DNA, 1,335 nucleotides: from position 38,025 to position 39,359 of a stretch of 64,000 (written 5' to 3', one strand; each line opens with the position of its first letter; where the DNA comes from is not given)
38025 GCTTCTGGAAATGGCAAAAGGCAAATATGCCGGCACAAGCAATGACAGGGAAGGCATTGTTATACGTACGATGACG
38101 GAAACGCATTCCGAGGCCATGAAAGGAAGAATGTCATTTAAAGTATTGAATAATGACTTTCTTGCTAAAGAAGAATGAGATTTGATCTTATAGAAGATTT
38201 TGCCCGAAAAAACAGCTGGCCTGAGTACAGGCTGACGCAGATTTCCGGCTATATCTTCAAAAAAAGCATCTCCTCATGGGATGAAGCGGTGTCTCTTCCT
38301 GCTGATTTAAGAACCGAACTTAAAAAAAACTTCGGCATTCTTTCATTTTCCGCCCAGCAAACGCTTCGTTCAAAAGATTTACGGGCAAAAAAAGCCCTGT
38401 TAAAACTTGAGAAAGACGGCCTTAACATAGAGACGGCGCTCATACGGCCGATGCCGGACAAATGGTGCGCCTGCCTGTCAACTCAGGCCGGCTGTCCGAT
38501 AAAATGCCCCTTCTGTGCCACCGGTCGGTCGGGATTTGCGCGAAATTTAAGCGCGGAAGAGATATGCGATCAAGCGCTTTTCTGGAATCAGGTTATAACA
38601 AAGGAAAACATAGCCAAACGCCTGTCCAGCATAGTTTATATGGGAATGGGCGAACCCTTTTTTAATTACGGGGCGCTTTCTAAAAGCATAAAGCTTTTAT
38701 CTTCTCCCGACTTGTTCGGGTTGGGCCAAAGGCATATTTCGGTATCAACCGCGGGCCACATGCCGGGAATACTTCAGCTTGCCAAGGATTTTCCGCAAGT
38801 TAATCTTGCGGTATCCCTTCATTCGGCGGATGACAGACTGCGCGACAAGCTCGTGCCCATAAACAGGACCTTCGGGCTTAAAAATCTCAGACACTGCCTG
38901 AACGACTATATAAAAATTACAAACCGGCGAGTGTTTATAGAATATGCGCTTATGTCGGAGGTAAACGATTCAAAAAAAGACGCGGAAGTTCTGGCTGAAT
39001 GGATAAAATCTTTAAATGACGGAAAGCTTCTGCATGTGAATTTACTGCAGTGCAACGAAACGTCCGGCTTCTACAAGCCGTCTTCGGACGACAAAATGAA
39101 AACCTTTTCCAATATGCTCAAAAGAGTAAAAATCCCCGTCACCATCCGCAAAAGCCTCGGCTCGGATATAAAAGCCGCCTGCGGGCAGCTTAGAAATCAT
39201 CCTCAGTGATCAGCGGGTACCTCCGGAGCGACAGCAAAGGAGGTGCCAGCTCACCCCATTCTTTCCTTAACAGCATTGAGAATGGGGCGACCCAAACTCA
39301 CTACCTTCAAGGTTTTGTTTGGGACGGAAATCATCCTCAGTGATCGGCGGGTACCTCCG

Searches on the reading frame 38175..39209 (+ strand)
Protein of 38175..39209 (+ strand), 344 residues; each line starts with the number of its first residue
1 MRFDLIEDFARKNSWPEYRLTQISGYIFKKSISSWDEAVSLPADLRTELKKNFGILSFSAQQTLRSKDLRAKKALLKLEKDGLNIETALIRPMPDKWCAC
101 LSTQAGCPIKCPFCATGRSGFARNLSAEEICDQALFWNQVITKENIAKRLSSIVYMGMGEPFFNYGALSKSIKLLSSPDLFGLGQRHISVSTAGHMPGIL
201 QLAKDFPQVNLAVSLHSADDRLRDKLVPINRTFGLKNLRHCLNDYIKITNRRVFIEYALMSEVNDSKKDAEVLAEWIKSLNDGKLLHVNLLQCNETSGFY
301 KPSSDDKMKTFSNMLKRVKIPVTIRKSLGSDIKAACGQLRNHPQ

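Call 3: search_protein_families(library=pfam, proteins=[window:38175-39209:+], max_evalue=0.01)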
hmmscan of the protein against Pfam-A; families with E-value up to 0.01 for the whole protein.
window:38175-39209:+ (344 aa): 1 family
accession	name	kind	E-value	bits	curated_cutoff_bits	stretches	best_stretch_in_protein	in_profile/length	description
PF04055.27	Radical_SAM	-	2.3e-12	47.9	29.5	1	102-266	2-157/166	Radical SAM superfamily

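Call 4: search_protein_families(library=ncbifam, proteins=[window:38175-39209:+], max_evalue=0.01)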
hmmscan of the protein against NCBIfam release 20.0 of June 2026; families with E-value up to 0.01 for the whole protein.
window:38175-39209:+ (344 aa): 10 families
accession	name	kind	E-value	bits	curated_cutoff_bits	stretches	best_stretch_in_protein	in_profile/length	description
NF000424.4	CfrAB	exception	5.1e-86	289.1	530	1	3-340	4-337/338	Cfr family 23S rRNA (adenine(2503)-C(8))-methyltransferase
NF011024.0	PRK14453.1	equivalog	9.7e-85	284.9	468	1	3-340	8-341/348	23S rRNA (adenine(2503)-C(8))-methyltransferase Cfr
TIGR04432.1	rSAM_Cfr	equivalog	2.5e-84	283.5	550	1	3-340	6-339/341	Cfr family 23S rRNA (adenine(2503)-C(8))-methyltransferase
TIGR00048.1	rRNA_mod_RlmN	equivalog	6.5e-84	281.9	290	1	5-341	16-344/355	dual-specificity RNA methyltransferase RlmN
NF011031.0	PRK14461.1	equivalog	4.8e-72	243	601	1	13-341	25-363/372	ribosomal RNA large subunit methyltransferase N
NF008396.0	PRK11194.1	equivalog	1.8e-56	191.6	633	1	17-340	34-354/379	dual-specificity RNA methyltransferase RlmN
NF011040.0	PRK14470.1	equivalog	1.2e-51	176.2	441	1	72-340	73-332/338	ribosomal RNA large subunit methyltransferase N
NF011034.0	PRK14464.1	equivalog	1.5e-37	129.2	422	1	41-341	44-328/348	RNA methyltransferase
TIGR02493.1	PFLA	equivalog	5.5e-05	22.6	231.75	1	105-292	23-196/235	pyruvate formate-lyase-activating protein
TIGR02494.1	PFLE_PFLC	subfamily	0.0012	18.2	174.35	0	187-294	154-255/293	glycyl-radical enzyme activating protein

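Call 7: find_homologous_proteins(query=window:38175-39209:+)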
Query window:38175-39209:+ (344 aa): 7991 proteins with E <= 0.001 among 8000 candidates; the best 120 are listed.
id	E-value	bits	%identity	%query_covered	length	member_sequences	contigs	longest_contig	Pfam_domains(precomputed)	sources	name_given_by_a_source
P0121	3.7e-230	781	100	100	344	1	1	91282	PF04055.28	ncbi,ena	-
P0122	3.3e-144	498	65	99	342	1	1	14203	PF04055.28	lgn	-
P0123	1.3e-133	463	62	99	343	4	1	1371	PF04055.28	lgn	-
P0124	4.0e-131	455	61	99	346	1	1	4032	PF04055.28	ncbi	-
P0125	2.2e-122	426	57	99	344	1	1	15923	PF04055.28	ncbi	ncbi:MAG: 23S rRNA (adenine(2503)-C(2))-methyltransferase RlmN [bacterium]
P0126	1.1e-108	381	54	99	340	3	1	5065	PF04055.28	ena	-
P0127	2.3e-107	377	52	99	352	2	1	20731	PF04055.28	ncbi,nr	ncbi:MAG: 23S rRNA (adenine(2503)-C(2))-methyltransferase RlmN [Elusimicrobia bacterium]|nr:23S rRNA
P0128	1.5e-106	374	50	97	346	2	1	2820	PF04055.28,PF21016.4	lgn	-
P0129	5.9e-106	372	51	99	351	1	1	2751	PF04055.28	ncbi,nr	ncbi:MAG: 23S rRNA (adenine(2503)-C(2))-methyltransferase RlmN [Elusimicrobiota bacterium]|nr:23S rR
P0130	6.8e-106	372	51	97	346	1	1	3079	PF04055.28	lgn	-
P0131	1.0e-105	371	51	99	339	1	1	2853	PF04055.28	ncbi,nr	ncbi:MAG: 23S rRNA (adenine(2503)-C(2))-methyltransferase RlmN [Elusimicrobia bacterium]|nr:23S rRNA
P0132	2.0e-105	371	50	99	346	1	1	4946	PF04055.28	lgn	-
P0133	3.4e-105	370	51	97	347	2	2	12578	PF04055.28,PF21016.4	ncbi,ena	-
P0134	2.5e-104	367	50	97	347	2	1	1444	PF04055.28,PF21016.4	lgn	-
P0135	1.3e-103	365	51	99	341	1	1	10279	PF04055.28,PF21016.4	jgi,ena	-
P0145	2.8e-100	354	49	99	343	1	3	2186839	PF04055.28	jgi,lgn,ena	-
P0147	4.1e-100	353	50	96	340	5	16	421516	PF04055.28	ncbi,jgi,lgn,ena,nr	ncbi:MAG: 23S rRNA (adenine(2503)-C(2))-methyltransferase [Elusimicrobia bacterium GWA2_64_40]|nr:MA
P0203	1.6e-96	341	48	99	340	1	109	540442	PF04055.28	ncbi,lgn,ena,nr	ncbi:MAG: 23S rRNA (adenine(2503)-C(2))-methyltransferase RlmN [Elusimicrobiaceae bacterium]|nr:23S 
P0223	9.1e-96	339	48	99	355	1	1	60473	PF04055.28,PF21016.4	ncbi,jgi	ncbi:MAG: 23S rRNA (adenine(2503)-C(2))-methyltransferase RlmN [Parcubacteria group bacterium]|jgi:2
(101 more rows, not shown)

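Call 8: find_encoding_contigs(protein=P0122, flank=6000, max_places=3)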
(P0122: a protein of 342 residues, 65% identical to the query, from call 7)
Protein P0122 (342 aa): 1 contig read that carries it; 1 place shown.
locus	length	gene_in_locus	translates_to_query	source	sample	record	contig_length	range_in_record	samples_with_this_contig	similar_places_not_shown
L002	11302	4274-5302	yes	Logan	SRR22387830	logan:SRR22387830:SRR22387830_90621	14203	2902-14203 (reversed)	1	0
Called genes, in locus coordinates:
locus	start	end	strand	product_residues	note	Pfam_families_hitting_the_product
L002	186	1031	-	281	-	PF00491:Arginase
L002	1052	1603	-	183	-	PF01862:PvlArgDC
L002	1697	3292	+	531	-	PF13431:TPR_17 (faint), PF13428:TPR_14 (faint), PF00515:TPR_1 (weak), PF07719:TPR_2 (faint), PF13181:TPR_8 (faint), PF13414:TPR_11 (weak), PF13432:TPR_16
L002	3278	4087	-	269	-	PF01026:TatD_DNase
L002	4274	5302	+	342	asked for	PF04055:Radical_SAM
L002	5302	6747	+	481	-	PF04932:Wzy_C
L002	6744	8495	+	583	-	PF04932:Wzy_C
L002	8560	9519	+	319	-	PF03706:LPG_synthase_TM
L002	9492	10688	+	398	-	PF13439:Glyco_transf_4, PF13579:Glyco_trans_4_4, PF20706:GT4-conflict (weak), PF00534:Glycos_transf_1, PF13692:Glyco_trans_1_4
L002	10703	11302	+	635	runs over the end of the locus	PF13522:GATase_6, PF13537:GATase_7, PF00733:Asn_synthase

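Call 9: find_encoding_contigs(protein=P0125, flank=6000, max_places=3)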
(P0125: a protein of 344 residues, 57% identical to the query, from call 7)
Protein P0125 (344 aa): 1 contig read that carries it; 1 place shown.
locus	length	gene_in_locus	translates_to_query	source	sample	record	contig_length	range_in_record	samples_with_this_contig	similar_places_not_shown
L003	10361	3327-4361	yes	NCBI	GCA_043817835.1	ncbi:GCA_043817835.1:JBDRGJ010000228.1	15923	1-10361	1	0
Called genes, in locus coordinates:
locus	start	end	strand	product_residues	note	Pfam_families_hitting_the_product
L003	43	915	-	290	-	PF00491:Arginase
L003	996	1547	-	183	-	PF01862:PvlArgDC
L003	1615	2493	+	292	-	PF23914:TPR_CcmH_CycH (faint), PF00515:TPR_1 (faint), PF07719:TPR_2 (faint), PF07721:TPR_4 (faint), PF13176:TPR_7 (faint), PF13181:TPR_8 (faint), PF13371:TPR_9 (weak), PF13432:TPR_16, +7 more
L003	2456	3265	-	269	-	PF01026:TatD_DNase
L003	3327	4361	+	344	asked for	PF04055:Radical_SAM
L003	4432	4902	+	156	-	-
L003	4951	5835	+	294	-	PF00691:OmpA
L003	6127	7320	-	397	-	PF00266:Aminotran_5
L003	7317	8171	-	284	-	PF01592:NifU_N, PF04324:Fer2_BFD, PF01106:NifU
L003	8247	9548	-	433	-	PF19425:Csd3_N2 (faint), PF01551:Peptidase_M23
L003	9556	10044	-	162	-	PF01467:CTP_transf_like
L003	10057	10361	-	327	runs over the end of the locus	PF02965:Met_synt_B12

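Call 10: find_encoding_contigs(protein=P0124, flank=6000, max_places=3)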
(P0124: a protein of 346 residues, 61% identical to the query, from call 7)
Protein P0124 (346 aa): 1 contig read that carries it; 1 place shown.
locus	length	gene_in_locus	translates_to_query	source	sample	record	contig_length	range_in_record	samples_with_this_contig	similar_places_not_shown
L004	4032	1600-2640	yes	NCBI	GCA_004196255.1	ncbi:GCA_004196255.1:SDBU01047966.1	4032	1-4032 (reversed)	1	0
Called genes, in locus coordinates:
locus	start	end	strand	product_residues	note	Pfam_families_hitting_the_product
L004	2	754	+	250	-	?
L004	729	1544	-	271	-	PF01026:TatD_DNase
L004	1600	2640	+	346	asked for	PF04055:Radical_SAM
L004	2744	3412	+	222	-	PF22741:PTP-NADK (weak), PF13350:Y_phosphatase3 (faint), PF22785:Tc-R-P (weak)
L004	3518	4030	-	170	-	?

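Call 11: find_encoding_contigs(protein=P0127, flank=6000, max_places=3)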
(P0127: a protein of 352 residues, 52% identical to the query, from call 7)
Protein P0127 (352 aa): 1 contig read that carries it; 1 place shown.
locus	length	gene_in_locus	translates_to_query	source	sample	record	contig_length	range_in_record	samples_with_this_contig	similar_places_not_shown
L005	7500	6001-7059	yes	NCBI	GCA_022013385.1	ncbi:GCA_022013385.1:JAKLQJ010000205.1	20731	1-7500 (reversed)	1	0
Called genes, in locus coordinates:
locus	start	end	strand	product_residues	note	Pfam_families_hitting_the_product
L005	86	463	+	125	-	PF00472:RF-1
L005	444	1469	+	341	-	PF01075:Glyco_transf_9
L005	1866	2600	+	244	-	PF00535:Glycos_transf_2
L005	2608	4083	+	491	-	PF13231:PMT_2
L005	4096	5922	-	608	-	PF11893:DUF3413, PF00884:Sulfatase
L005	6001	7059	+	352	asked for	PF04055:Radical_SAM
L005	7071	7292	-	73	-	-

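Call 14: search_solved_structures(query=window:38175-39209:+, show_alignments=2)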
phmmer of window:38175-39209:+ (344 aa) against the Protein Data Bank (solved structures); distinct sequences matched with E-value up to 0.001: 5.
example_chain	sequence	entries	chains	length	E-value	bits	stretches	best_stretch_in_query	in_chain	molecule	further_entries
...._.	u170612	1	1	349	9.3e-65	222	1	3-341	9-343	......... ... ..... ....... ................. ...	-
6fz6_A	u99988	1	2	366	1.1e-59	205.3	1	11-341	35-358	Probable dual-specificity RNA methyltransferase RlmN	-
3rf9_A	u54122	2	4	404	9.2e-45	156.2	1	15-340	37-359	Ribosomal RNA large subunit methyltransferase N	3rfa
4pl1_B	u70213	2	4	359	1.1e-43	152.7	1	15-340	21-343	Dual-specificity RNA methyltransferase RlmN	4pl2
5hr6_A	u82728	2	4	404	1.6e-43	152.1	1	15-340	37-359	RlmN methylase | Dual-specificity RNA methyltransferase RlmN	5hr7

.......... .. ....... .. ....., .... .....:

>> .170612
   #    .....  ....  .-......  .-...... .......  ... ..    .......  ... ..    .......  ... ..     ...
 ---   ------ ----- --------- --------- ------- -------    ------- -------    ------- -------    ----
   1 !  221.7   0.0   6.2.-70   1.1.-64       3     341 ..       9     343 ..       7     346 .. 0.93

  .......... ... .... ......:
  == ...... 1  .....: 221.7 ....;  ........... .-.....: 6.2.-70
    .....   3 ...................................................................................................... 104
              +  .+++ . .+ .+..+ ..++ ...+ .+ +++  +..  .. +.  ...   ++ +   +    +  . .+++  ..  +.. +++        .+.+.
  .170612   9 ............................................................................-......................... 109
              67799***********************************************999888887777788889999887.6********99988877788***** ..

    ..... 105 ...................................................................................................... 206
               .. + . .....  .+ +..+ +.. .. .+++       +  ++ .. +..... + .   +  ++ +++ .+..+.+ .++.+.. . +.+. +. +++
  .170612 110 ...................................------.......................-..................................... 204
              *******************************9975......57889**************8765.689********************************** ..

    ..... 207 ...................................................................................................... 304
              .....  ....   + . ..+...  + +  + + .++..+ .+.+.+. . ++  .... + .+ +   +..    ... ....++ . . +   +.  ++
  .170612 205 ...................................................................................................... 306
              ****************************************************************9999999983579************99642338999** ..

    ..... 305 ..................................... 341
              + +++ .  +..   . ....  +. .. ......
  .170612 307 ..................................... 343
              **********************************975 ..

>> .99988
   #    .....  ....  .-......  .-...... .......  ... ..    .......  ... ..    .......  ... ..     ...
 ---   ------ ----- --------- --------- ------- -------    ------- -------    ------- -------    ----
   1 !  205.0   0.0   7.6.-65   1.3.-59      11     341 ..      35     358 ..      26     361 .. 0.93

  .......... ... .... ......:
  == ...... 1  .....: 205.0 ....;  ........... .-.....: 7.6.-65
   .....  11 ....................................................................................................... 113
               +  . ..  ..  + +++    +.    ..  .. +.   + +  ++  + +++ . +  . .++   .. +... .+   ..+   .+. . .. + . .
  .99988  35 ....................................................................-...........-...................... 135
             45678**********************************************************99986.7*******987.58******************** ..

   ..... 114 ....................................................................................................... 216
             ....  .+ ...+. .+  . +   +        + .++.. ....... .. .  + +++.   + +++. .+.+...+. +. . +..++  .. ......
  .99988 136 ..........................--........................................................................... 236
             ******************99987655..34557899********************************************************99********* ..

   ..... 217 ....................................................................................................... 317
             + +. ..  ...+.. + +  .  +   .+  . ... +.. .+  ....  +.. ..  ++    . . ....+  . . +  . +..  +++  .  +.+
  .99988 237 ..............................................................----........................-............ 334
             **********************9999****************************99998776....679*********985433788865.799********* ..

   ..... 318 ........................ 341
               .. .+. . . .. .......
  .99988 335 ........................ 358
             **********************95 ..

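Call 22: find_related_loci(query=A3, collection=metagenome_contigs, flank=4000)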
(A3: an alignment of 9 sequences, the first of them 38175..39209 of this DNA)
Query A3 (344 aa) in metagenome_contigs; peptide patterns used: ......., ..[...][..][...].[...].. (x = any residue, [..] = any of these).
600 stretches matched a pattern (row limit reached: there are more); 584 encode a relative of the query (tblastn E <= 1e-3); the best 80 are kept; 80 distinct loci.
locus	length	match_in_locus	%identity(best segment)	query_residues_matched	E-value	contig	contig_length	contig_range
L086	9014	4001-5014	50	1-339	3e-107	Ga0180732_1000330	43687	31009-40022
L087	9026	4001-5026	48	1-339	1e-104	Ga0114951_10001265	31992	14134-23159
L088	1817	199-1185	48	9-339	1e-110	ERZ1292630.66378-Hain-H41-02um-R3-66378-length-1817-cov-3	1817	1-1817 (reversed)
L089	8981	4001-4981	49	16-339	2e-102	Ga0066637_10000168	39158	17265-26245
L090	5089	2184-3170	47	9-339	1e-101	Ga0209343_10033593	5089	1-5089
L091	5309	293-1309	46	1-339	4e-100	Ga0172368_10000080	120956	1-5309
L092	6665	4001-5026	47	1-339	8e-100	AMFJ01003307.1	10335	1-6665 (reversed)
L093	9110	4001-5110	45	1-342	3e-97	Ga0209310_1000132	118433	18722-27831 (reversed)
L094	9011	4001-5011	46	1-339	7e-97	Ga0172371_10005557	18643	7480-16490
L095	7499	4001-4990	46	6-339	2e-93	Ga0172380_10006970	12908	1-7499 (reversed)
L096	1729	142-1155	41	1-339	5e-92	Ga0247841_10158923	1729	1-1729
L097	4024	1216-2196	42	1-339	8e-85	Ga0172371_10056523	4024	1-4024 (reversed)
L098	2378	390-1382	43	1-339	1e-86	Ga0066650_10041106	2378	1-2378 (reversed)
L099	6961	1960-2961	43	16-339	6e-83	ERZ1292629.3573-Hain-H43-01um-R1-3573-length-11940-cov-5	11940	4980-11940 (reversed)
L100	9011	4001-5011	40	3-344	6e-82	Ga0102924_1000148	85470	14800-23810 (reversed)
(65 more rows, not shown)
